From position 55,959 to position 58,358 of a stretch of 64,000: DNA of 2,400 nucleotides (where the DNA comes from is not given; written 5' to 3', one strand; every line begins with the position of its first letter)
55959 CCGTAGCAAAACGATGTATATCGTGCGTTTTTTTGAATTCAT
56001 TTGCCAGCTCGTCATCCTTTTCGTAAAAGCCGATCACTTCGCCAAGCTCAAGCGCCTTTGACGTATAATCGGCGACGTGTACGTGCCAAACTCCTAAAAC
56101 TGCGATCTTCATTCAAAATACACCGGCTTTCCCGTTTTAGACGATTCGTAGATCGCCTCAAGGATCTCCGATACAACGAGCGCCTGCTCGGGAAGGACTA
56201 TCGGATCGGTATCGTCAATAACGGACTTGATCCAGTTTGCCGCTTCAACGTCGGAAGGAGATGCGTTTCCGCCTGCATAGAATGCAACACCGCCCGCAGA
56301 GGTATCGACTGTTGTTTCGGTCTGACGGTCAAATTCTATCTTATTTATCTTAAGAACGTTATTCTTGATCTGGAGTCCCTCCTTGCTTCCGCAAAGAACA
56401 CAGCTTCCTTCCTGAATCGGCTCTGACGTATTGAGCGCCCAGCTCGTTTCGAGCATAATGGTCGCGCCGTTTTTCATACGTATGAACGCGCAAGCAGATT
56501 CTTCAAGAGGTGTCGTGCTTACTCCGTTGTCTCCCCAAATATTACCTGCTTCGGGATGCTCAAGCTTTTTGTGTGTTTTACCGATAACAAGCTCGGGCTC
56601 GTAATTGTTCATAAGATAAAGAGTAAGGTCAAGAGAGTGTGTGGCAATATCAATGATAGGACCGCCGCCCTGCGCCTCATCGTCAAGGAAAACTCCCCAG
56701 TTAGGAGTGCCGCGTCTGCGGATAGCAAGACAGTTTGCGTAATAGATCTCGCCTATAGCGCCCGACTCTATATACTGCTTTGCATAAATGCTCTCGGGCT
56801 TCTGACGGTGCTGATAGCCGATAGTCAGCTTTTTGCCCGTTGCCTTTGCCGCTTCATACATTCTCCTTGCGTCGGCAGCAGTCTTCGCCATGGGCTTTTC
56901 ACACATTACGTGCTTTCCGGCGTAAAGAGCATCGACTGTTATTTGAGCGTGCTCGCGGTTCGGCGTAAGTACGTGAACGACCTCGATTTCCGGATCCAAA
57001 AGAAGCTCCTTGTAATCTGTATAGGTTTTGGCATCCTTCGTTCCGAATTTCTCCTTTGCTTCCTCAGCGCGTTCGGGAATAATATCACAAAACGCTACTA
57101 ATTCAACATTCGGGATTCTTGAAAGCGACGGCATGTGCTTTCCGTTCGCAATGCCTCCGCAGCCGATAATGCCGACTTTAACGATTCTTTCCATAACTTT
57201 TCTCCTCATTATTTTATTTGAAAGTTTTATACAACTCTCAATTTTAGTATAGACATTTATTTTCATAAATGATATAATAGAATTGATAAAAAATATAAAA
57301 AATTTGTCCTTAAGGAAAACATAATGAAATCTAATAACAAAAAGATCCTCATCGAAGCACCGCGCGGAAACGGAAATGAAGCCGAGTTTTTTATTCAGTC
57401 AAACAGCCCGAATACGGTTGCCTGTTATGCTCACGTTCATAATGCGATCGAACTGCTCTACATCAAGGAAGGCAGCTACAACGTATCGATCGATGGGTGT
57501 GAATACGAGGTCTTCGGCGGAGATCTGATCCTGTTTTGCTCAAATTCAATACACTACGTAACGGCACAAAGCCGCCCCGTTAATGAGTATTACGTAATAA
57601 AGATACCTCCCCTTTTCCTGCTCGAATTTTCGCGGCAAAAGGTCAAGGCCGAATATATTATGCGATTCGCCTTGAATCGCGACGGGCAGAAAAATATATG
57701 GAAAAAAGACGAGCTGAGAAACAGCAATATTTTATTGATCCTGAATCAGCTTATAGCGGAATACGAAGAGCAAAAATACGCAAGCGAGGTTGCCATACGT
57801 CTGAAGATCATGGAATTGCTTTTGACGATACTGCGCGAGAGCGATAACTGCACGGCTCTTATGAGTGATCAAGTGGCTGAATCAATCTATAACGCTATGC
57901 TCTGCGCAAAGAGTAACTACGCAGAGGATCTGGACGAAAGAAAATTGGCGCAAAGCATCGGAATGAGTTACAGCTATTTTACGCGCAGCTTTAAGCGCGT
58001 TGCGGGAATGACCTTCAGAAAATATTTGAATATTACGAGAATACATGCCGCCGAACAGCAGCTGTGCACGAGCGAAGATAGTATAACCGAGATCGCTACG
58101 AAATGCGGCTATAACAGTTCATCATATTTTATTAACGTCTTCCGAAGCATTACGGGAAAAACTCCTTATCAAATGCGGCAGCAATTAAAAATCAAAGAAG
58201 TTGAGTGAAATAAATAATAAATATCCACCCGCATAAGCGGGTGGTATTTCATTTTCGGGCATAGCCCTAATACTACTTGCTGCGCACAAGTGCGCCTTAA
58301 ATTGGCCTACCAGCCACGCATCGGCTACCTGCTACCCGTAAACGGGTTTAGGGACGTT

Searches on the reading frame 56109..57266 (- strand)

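Call 7: search_protein_families(library=pfam, proteins=[window:56109-57266:-])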
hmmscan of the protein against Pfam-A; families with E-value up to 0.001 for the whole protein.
window:56109-57266:- (385 aa): 4 families
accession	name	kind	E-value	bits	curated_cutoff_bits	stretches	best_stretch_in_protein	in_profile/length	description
PF01408.29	GFO_IDH_MocA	-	1.8e-31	109.8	24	1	29-151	1-120/120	Oxidoreductase family, NAD-binding Rossmann fold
PF02894.22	GFO_IDH_MocA_C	-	1e-21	78.2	22.9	1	163-382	1-216/218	Oxidoreductase family, C-terminal alpha/beta domain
PF22725.1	GFO_IDH_MocA_C3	-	4.9e-18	65.7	27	1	162-296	4-121/124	GFO/IDH/MocA C-terminal domain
PF03447.22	NAD_binding_3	-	5.2e-06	27.6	24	1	35-147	1-113/116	Homoserine dehydrogenase, NAD binding domain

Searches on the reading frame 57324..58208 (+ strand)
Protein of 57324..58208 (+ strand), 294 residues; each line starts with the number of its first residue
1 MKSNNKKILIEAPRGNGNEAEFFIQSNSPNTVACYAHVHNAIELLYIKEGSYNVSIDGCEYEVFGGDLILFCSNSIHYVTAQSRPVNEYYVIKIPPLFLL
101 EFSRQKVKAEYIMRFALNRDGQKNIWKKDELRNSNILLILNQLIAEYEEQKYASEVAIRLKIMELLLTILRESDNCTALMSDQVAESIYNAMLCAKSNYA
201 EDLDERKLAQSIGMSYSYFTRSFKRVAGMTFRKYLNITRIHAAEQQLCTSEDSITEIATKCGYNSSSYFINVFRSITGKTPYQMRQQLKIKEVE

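Call 7: search_protein_families(library=pfam, proteins=[window:57324-58208:+])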
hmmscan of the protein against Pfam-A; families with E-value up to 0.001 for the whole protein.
window:57324-58208:+ (294 aa): 5 families
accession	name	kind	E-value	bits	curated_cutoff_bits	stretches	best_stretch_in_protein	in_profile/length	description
PF12833.13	HTH_18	-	1.6e-22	80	33.6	1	208-287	1-80/80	Helix-turn-helix domain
PF00165.29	HTH_AraC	-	5e-19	68.4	26.6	2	247-286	5-42/42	Bacterial regulatory helix-turn-helix proteins, AraC family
PF02311.25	AraC_binding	-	2.3e-11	44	21.1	1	25-166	7-135/135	AraC-like ligand binding domain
PF07883.17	Cupin_2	-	1e-06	28.8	27.2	1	29-83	7-60/70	Cupin domain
PF22200.2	ExsA_N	-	0.00063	20.6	27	0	44-175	3-130/136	ExsA N-terminal regulatory domain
